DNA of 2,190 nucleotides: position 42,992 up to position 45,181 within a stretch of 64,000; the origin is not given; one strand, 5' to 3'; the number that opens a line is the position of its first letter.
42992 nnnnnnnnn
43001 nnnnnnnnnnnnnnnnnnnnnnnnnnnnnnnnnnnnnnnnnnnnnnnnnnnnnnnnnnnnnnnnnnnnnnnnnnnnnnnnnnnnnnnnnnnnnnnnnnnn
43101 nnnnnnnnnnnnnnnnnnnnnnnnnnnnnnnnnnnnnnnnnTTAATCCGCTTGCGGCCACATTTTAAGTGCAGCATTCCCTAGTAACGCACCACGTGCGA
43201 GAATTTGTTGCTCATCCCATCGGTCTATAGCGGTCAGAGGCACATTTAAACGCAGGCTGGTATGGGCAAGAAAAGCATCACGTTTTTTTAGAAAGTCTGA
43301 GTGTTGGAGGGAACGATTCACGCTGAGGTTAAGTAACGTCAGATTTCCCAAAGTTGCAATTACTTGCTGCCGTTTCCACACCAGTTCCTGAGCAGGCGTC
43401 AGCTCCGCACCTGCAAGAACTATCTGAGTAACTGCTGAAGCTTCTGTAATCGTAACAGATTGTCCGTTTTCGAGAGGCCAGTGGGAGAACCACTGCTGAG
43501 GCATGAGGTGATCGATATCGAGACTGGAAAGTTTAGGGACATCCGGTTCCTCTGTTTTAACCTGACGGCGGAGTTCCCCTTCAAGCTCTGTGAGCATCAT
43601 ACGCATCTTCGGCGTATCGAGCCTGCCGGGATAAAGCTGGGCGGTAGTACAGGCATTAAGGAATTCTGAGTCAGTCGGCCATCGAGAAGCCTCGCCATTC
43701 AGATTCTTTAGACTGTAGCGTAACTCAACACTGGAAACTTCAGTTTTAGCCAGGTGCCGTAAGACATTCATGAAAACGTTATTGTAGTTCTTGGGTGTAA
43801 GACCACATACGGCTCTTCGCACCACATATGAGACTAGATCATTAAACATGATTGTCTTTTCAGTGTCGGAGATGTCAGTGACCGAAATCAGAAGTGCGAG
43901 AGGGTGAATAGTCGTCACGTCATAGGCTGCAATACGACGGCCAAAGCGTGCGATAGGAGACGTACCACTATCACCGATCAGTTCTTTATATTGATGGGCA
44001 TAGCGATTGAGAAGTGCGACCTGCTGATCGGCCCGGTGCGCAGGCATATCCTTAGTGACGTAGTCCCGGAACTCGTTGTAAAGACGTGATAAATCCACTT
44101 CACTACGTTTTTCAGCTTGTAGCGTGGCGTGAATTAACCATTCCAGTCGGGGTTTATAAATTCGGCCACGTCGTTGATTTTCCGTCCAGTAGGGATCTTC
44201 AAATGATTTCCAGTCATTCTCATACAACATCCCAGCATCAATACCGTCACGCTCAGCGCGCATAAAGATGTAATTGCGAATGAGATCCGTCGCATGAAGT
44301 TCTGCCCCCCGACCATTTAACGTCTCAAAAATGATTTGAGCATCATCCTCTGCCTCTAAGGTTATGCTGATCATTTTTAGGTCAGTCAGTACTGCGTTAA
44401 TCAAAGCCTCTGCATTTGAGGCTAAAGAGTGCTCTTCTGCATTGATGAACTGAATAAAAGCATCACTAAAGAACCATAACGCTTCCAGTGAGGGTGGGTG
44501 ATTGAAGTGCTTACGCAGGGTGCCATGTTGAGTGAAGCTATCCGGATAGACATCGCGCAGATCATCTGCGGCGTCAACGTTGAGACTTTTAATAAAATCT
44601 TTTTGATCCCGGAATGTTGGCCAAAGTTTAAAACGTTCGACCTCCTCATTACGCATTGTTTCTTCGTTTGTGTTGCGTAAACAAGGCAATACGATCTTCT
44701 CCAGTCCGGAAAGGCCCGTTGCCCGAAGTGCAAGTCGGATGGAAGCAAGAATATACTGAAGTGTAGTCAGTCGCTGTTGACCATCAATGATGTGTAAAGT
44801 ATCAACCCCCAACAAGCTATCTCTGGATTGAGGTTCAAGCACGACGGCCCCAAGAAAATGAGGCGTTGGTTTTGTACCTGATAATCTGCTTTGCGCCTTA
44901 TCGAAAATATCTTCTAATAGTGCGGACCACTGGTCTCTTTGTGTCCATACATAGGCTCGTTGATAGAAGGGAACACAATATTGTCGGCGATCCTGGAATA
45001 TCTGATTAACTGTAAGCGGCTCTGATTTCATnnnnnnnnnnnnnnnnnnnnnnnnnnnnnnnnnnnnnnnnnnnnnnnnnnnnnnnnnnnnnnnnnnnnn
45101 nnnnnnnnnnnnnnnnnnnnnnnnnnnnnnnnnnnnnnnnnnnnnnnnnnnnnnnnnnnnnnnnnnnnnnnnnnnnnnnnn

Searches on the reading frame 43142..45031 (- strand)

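Call 68: search_protein_families(library=pfam, proteins=[window:43142-45031:-], max_evalue=0.001)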
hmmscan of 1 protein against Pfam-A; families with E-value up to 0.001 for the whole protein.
window:43142-45031:- (629 aa): 2 families
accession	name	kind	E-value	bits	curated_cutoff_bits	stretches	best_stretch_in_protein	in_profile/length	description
PF03235.19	GmrSD_N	-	8.5e-35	121.1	33.2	1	8-256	1-199/199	GmrSD restriction endonuclease, N-terminal domain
PF07510.16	GmrSD_C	-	8.7e-20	71.5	23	1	451-617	1-135/138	GmrSD restriction endonucleases, C-terminal domain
